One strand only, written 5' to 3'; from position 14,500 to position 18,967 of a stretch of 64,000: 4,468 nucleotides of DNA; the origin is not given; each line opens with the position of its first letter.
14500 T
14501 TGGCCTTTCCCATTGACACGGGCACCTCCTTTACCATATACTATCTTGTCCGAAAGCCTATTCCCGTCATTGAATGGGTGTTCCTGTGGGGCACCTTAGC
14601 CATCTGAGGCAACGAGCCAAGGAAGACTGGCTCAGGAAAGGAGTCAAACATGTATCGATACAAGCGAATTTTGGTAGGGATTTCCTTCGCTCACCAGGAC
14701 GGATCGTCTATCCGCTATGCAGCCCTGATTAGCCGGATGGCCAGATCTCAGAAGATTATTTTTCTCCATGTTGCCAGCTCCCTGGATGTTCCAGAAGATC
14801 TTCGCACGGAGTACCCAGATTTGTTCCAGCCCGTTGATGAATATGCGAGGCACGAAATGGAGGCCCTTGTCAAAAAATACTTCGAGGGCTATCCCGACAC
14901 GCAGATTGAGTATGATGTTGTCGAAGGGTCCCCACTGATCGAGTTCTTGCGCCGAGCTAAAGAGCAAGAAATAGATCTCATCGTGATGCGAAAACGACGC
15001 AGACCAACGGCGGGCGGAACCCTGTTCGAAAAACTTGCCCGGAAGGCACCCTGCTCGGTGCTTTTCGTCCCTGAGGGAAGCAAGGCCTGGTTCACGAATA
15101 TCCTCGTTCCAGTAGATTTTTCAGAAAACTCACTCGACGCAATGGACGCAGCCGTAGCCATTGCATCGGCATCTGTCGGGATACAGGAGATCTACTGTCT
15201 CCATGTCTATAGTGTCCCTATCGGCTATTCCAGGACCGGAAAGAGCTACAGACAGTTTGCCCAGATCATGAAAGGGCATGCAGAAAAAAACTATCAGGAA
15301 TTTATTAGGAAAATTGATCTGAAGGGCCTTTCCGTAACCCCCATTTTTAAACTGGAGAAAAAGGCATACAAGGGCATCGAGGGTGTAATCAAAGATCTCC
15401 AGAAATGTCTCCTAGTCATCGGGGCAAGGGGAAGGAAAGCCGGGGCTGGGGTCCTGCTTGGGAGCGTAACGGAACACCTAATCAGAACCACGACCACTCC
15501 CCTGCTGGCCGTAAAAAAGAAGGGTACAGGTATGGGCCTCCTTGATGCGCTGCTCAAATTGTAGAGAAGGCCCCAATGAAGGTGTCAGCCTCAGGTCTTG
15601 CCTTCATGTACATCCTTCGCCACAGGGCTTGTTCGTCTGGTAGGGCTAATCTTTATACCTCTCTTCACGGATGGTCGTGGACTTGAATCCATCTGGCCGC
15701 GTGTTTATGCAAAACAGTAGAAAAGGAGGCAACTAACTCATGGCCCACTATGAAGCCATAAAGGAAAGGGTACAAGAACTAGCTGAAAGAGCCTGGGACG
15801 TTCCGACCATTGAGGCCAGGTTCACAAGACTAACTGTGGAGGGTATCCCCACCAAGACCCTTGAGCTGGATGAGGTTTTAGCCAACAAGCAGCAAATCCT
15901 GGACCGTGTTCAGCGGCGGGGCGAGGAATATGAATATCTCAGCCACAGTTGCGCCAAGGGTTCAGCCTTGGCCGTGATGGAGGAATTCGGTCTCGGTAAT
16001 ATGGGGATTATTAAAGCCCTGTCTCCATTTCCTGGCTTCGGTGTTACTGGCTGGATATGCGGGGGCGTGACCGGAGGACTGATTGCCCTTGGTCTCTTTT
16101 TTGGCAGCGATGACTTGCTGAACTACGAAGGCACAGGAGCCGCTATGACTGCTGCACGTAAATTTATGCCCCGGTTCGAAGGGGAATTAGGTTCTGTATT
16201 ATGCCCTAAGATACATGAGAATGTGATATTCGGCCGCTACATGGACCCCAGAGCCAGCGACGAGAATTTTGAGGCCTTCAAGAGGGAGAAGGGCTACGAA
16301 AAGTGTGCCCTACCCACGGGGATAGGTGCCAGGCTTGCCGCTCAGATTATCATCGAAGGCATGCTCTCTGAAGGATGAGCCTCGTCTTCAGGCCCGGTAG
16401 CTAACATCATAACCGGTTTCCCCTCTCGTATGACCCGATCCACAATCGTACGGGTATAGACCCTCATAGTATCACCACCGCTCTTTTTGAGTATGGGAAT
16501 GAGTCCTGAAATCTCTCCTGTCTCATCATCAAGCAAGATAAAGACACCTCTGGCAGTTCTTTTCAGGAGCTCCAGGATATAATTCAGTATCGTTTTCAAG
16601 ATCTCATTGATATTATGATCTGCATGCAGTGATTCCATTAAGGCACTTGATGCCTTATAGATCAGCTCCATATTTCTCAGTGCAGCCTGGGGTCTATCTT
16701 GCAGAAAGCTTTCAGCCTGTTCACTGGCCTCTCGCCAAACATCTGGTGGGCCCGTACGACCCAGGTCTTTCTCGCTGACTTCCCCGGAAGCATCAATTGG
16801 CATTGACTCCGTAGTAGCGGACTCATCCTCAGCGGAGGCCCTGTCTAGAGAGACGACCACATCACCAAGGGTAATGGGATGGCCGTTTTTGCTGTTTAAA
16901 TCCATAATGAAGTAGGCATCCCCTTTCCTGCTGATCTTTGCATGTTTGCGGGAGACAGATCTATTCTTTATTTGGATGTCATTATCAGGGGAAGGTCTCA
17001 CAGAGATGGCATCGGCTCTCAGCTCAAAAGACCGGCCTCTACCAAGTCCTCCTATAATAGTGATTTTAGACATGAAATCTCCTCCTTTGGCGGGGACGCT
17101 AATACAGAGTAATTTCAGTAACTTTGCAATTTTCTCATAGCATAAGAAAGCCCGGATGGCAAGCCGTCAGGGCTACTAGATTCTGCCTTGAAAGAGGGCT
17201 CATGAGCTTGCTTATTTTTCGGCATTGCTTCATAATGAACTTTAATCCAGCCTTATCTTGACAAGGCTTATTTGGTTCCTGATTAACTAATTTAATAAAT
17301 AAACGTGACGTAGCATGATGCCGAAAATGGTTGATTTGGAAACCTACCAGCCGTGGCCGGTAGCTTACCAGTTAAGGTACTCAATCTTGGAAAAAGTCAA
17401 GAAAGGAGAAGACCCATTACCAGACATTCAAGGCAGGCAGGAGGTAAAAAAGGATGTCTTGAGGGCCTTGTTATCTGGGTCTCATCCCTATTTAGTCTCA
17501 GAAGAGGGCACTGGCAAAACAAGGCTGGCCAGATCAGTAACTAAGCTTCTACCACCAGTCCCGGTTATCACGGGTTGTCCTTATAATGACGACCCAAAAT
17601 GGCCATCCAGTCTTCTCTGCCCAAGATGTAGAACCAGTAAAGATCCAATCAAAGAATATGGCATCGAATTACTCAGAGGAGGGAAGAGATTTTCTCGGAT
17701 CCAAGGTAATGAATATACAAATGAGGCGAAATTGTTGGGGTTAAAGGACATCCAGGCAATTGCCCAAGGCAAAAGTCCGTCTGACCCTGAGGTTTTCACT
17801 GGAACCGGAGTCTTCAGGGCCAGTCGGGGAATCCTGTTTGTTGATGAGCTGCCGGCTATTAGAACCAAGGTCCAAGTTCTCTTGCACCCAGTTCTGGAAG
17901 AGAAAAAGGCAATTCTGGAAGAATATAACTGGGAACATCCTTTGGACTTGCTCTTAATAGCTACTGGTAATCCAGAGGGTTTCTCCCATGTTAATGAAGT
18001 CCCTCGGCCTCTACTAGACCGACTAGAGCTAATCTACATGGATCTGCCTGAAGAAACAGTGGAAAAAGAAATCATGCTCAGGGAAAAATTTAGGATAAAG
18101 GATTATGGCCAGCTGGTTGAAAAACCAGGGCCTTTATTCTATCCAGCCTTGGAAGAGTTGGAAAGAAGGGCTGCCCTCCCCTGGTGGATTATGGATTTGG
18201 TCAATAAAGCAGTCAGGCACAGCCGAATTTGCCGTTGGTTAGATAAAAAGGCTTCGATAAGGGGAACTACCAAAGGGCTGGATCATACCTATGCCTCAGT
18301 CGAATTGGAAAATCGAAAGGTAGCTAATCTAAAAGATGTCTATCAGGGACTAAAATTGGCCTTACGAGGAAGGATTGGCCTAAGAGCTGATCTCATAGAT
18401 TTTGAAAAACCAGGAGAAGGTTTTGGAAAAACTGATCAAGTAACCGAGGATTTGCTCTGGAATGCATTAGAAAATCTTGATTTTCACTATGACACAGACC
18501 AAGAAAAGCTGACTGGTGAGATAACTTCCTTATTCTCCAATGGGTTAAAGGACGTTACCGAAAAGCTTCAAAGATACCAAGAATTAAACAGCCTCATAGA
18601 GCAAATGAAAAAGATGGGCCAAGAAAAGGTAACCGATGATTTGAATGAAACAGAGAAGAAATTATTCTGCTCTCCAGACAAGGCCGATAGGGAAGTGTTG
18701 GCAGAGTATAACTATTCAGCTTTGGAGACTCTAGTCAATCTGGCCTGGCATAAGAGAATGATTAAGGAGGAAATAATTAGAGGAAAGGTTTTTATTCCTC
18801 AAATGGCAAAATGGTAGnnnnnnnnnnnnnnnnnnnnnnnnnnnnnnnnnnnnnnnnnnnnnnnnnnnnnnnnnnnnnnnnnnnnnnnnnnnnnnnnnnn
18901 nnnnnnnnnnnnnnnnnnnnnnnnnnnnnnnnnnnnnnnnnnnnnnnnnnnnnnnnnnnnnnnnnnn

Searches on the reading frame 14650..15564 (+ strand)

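Call 55: search_protein_families(library=pfam, proteins=[window:14650-15564:+], max_evalue=0.0001)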
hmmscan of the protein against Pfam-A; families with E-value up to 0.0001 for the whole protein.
window:14650-15564:+ (304 aa): 1 family
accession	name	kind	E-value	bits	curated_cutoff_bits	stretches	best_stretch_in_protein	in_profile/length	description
PF00582.32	Usp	-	8.7e-32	111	24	2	149-289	3-141/141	Universal stress protein family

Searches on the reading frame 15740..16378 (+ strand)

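Call 55: search_protein_families(library=pfam, proteins=[window:15740-16378:+], max_evalue=0.0001)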
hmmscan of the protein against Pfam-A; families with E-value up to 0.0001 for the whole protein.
window:15740-16378:+ (212 aa): 1 family
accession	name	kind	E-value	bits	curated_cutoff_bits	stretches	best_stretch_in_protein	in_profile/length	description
PF09719.15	C_GCAxxG_C_C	-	7.2e-14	52.3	27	1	70-200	2-115/118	Putative redox-active protein (C_GCAxxG_C_C)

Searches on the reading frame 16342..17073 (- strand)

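Call 55: search_protein_families(library=pfam, proteins=[window:16342-17073:-], max_evalue=0.0001)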
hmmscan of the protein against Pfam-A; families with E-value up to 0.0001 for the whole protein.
window:16342-17073:- (243 aa): 3 families
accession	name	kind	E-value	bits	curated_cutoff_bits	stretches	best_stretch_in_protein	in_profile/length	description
PF00498.31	FHA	-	9.9e-11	42.4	20.7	1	29-64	7-43/67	FHA domain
PF16697.10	Yop-YscD_cpl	-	1.2e-07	32.3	33.2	1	6-65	2-61/94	Inner membrane component of T3SS, cytoplasmic domain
PF13185.12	GAF_2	-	6.5e-05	23.6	28.6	0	153-223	2-69/136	GAF domain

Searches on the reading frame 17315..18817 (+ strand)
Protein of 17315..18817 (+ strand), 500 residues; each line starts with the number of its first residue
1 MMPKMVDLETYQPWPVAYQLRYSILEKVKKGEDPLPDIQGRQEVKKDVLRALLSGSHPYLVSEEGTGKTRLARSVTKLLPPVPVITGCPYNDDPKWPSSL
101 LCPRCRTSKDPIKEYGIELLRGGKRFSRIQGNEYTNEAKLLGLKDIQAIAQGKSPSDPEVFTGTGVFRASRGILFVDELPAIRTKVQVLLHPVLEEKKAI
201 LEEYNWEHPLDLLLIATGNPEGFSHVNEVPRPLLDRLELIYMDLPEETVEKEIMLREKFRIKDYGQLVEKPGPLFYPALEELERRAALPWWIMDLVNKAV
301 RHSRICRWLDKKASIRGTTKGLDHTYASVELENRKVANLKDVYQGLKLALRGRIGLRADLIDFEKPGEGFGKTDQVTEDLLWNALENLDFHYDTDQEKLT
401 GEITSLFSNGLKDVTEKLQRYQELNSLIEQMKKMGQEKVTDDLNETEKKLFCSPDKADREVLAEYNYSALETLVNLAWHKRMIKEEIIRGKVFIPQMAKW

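Call 55: search_protein_families(library=pfam, proteins=[window:17315-18817:+], max_evalue=0.0001)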
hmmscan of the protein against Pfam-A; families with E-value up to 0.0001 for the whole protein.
window:17315-18817:+ (500 aa): 2 families
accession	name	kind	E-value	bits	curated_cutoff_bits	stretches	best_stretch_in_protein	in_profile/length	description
PF07728.20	AAA_5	-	2.7e-10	40.8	22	1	123-237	25-139/139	AAA domain (dynein-related subfamily)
PF01078.27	Mg_chelatase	-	2.6e-09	37.2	20.3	0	166-224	102-162/207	Magnesium chelatase, subunit ChlI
